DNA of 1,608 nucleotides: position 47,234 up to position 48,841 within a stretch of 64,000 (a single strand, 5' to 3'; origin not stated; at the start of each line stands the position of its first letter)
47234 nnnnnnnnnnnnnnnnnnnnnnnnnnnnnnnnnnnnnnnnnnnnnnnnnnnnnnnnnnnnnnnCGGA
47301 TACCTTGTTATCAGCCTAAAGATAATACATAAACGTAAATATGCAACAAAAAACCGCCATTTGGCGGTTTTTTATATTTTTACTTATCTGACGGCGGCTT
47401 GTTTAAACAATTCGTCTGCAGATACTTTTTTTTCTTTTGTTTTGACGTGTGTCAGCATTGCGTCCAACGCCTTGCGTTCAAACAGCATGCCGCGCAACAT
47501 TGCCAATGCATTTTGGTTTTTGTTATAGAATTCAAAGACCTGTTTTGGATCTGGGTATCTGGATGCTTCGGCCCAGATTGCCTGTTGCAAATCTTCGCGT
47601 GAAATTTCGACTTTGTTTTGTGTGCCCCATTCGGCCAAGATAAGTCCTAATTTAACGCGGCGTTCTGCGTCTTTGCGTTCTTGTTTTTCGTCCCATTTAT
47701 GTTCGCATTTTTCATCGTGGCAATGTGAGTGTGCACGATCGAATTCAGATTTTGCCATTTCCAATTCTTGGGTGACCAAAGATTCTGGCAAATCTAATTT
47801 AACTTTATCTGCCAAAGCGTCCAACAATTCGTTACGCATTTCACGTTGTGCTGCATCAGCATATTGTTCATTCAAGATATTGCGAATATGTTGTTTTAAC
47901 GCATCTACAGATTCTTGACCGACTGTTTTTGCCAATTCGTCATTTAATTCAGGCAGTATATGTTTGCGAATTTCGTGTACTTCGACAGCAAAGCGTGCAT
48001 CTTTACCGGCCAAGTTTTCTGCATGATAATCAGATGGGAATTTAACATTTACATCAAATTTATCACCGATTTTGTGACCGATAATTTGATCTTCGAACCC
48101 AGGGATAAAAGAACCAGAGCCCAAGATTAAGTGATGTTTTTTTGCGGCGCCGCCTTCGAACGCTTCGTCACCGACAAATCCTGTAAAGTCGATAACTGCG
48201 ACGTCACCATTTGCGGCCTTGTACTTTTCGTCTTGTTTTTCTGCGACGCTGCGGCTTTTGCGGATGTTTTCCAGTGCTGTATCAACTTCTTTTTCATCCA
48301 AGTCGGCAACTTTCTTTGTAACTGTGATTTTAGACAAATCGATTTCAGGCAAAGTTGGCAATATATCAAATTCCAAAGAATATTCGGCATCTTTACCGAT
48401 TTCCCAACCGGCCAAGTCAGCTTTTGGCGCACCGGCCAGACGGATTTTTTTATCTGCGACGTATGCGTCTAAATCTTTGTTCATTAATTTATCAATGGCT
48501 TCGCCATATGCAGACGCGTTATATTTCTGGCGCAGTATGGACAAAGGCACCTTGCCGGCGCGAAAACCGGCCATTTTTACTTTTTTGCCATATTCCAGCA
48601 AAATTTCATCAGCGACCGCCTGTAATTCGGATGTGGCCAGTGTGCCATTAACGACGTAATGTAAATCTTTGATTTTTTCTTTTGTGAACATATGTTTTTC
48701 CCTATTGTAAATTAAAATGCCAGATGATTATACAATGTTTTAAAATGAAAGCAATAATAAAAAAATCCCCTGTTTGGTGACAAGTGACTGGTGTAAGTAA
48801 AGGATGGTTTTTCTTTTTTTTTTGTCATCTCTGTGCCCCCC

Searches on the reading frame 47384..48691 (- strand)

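Call 23: search_protein_families(library=pfam, proteins=[window:47384-48691:-], max_evalue=0.001)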
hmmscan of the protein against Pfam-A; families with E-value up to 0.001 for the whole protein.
window:47384-48691:- (435 aa): 3 families
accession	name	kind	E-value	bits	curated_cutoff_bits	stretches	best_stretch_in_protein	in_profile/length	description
PF05698.19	Trigger_C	-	3.8e-29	102.2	22.7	1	261-413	1-161/162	Bacterial trigger factor protein (TF) C-terminus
PF05697.18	Trigger_N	-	2.3e-28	99.7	22.2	1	3-143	4-144/144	Bacterial trigger factor protein (TF)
PF00254.34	FKBP_C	-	2.1e-14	54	21.1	1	157-238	3-93/94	FKBP-type peptidyl-prolyl cis-trans isomerase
